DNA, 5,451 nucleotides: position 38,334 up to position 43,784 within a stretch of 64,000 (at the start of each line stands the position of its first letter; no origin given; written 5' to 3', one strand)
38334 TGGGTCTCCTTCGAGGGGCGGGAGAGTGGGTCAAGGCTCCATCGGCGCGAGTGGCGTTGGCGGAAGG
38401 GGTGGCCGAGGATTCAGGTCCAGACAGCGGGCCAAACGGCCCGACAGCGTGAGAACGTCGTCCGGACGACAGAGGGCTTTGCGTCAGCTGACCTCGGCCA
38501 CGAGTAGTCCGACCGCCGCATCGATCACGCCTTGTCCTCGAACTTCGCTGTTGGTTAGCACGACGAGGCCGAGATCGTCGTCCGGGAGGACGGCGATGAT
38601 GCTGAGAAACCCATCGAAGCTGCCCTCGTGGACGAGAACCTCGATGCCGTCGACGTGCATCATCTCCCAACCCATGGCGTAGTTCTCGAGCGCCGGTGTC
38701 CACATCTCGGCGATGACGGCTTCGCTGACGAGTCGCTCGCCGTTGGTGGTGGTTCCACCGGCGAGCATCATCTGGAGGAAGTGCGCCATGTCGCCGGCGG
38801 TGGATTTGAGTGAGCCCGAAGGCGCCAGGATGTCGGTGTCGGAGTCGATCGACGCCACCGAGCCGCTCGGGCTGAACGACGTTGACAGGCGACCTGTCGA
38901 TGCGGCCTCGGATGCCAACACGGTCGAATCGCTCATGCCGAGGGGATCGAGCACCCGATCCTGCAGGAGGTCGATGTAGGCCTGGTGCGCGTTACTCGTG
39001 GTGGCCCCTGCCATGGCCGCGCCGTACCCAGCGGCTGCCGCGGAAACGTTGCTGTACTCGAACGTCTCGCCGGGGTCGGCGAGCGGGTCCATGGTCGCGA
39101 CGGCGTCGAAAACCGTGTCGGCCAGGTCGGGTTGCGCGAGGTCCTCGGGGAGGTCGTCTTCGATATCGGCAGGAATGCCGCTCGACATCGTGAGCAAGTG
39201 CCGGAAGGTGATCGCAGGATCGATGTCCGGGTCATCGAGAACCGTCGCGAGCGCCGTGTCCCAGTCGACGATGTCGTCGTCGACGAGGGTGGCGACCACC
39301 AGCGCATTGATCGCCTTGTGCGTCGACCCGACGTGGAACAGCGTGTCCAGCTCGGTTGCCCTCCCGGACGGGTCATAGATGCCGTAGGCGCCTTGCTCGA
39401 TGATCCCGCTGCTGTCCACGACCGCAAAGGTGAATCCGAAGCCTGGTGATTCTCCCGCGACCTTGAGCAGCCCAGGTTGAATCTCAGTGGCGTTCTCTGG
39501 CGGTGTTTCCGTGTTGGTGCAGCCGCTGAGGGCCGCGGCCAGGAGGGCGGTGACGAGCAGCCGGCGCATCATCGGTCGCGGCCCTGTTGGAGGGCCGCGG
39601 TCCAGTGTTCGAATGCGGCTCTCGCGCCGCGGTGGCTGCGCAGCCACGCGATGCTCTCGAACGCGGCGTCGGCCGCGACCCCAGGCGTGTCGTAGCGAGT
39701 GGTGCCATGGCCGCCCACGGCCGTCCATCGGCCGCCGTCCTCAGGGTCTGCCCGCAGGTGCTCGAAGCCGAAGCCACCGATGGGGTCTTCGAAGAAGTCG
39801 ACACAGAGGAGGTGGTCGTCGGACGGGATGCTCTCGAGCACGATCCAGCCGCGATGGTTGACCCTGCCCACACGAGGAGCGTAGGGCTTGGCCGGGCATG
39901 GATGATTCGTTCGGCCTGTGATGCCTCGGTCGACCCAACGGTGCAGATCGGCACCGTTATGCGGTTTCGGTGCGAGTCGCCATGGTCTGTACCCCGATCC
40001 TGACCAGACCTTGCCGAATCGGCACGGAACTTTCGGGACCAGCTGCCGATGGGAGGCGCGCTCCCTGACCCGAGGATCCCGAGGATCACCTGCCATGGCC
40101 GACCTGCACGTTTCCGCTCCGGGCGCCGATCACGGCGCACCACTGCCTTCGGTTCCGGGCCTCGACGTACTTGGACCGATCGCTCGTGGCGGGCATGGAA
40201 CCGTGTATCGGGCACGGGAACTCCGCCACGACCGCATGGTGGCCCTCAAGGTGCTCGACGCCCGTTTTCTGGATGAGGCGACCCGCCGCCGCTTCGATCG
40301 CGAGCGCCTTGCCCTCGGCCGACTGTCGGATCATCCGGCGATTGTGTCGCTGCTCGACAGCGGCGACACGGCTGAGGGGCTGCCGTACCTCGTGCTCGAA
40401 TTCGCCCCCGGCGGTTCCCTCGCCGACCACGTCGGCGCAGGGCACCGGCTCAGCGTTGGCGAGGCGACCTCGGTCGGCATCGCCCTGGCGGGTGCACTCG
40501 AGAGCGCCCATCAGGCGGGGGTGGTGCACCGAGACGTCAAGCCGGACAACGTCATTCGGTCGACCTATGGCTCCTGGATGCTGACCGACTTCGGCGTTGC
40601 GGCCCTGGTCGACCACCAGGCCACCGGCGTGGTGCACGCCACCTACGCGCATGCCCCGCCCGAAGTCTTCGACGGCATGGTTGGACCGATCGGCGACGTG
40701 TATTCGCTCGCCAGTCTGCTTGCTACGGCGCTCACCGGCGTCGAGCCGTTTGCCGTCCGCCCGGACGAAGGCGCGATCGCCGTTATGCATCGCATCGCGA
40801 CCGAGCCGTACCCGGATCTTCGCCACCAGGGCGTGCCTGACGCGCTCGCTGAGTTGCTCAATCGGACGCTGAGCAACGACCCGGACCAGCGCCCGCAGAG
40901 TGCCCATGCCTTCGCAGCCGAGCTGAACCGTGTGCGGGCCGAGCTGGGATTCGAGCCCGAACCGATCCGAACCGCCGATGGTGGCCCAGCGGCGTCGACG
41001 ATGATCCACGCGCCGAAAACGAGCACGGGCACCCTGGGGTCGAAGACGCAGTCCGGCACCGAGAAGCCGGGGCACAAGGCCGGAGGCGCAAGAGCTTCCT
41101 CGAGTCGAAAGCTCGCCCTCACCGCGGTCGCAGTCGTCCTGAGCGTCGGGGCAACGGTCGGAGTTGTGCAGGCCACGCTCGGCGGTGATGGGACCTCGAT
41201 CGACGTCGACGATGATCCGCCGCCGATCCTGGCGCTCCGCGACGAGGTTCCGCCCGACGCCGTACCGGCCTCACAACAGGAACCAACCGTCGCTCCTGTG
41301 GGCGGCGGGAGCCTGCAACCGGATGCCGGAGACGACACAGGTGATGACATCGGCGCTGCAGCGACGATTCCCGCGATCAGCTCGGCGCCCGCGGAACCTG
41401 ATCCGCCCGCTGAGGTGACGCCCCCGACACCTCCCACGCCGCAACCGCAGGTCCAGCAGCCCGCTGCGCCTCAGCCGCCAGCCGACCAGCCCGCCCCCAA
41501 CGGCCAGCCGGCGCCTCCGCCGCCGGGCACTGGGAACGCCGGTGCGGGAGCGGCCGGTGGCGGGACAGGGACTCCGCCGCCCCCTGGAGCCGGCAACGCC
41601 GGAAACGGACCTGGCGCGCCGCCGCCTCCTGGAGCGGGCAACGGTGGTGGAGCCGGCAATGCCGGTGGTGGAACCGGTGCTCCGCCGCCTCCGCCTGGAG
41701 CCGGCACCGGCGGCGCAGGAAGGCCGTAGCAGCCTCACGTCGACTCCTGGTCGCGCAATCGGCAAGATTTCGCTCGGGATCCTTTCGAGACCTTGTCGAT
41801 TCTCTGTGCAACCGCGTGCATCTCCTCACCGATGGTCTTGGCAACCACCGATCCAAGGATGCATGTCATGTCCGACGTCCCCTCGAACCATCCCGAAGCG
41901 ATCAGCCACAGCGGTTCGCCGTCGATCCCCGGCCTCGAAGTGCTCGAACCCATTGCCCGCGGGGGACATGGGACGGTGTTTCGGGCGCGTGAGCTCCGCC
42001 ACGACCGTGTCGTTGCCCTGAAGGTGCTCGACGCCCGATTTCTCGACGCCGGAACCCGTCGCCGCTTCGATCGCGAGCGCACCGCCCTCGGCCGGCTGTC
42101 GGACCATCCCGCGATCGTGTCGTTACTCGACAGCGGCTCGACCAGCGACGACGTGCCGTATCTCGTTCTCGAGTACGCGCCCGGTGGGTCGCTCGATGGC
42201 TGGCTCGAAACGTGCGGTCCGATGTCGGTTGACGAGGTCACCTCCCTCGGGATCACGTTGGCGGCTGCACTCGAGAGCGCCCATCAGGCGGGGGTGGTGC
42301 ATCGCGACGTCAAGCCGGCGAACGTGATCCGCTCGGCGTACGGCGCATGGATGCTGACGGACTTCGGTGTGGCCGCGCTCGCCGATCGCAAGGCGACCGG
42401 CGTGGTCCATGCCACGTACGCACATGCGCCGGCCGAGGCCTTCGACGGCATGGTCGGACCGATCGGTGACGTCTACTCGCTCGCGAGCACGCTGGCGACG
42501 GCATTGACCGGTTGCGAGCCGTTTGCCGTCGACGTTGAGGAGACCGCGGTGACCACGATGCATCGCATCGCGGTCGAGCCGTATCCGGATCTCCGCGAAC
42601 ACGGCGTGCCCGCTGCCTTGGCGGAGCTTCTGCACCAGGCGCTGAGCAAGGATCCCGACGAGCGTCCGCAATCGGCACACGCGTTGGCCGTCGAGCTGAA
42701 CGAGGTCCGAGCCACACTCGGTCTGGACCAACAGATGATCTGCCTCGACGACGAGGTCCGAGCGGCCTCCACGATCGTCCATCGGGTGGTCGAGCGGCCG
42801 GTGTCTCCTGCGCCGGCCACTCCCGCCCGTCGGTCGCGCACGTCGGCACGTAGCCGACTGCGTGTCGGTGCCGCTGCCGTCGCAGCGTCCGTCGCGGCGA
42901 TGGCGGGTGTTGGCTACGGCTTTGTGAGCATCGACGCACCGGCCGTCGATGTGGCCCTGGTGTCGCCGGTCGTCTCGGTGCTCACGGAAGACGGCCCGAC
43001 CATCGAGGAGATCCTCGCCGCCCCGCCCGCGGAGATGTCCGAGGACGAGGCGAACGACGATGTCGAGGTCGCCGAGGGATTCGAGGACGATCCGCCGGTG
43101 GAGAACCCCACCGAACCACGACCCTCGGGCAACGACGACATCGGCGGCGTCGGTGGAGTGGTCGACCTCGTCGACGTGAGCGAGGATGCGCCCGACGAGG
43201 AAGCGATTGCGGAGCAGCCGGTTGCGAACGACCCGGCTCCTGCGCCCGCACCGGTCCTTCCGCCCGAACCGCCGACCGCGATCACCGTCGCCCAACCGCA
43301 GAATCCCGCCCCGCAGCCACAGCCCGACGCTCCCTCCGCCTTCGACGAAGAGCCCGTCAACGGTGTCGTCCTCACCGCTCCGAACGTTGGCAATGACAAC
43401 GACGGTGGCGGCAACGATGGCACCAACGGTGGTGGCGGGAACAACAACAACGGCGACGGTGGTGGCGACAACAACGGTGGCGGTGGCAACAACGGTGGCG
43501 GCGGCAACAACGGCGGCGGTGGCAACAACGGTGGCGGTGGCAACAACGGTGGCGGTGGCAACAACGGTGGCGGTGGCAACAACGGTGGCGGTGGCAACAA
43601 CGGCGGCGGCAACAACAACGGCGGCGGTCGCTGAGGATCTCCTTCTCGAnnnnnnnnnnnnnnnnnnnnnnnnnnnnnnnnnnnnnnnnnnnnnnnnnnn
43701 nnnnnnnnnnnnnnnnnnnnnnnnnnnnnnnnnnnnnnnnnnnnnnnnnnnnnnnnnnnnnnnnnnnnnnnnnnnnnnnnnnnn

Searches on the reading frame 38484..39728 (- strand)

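Call 23: search_protein_families(library=pfam, proteins=[window:38484-39728:-], max_evalue=0.001)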
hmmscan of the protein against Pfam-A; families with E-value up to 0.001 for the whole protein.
window:38484-39728:- (414 aa): 1 family
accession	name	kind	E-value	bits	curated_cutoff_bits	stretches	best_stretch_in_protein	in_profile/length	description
PF00144.29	Beta-lactamase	-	8.4e-44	150.5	27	1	98-405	16-322/329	Beta-lactamase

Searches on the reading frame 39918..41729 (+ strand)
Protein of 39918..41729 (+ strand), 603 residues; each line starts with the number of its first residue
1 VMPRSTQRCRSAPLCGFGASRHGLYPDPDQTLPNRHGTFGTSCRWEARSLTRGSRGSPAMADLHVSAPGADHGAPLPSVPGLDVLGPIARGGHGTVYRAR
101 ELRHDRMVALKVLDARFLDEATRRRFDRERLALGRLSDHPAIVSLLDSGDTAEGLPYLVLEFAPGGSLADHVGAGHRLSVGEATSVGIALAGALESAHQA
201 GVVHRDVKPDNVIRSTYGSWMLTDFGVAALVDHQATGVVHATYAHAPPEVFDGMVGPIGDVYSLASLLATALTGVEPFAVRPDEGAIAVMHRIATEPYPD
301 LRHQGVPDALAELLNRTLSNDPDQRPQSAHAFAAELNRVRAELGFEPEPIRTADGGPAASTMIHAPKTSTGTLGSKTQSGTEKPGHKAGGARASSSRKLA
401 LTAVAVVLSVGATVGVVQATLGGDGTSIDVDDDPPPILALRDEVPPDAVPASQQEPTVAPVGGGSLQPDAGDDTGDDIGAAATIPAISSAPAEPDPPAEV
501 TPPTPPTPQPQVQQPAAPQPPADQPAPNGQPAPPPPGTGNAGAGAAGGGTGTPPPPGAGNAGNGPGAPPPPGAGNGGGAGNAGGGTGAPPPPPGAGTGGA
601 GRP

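Call 23: search_protein_families(library=pfam, proteins=[window:39918-41729:+], max_evalue=0.001)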
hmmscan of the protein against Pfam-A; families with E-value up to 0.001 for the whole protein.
window:39918-41729:+ (603 aa): 3 families
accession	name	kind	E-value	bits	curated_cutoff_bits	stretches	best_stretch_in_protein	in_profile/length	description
PF00069.31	Pkinase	-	1.3e-36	126.8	31.7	1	87-332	6-258/263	Protein kinase domain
PF07714.23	PK_Tyr_Ser-Thr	-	6.6e-19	68.7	23.1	1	87-327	6-250/258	Protein tyrosine and serine/threonine kinase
PF14531.12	Kinase-like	-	0.00072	19.3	25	0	198-252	162-214/289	Kinase-like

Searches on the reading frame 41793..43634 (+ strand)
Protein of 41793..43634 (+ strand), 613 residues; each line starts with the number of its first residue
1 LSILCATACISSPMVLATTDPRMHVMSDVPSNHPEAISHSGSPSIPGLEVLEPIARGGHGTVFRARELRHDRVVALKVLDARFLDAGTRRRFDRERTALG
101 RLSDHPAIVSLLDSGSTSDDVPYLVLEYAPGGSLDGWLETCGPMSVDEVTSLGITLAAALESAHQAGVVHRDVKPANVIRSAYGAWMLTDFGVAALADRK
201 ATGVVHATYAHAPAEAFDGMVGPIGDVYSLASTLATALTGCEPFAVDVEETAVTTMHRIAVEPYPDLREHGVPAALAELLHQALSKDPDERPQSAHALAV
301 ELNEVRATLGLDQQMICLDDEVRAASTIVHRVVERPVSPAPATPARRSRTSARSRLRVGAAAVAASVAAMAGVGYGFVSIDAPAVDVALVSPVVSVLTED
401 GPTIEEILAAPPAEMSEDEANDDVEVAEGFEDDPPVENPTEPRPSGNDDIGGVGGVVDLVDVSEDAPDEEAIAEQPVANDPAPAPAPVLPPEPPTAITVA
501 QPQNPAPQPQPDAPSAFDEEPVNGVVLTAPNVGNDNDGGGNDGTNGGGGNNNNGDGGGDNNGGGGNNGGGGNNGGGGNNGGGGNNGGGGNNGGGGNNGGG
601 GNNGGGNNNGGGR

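Call 23: search_protein_families(library=pfam, proteins=[window:41793-43634:+], max_evalue=0.001)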
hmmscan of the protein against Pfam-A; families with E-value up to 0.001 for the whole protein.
window:41793-43634:+ (613 aa): 4 families
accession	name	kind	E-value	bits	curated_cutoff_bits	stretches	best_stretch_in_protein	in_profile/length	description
PF00069.31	Pkinase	-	2e-36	126.2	31.7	1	49-299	2-259/263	Protein kinase domain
PF07714.23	PK_Tyr_Ser-Thr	-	4.7e-19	69.2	23.1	1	49-294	2-251/258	Protein tyrosine and serine/threonine kinase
PF03109.22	ABC1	-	0.0002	21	22.9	0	123-201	144-221/244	ABC1 atypical kinase-like domain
PF01636.29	APH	-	0.00072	19.8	23.2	0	53-166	4-110/239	Phosphotransferase enzyme family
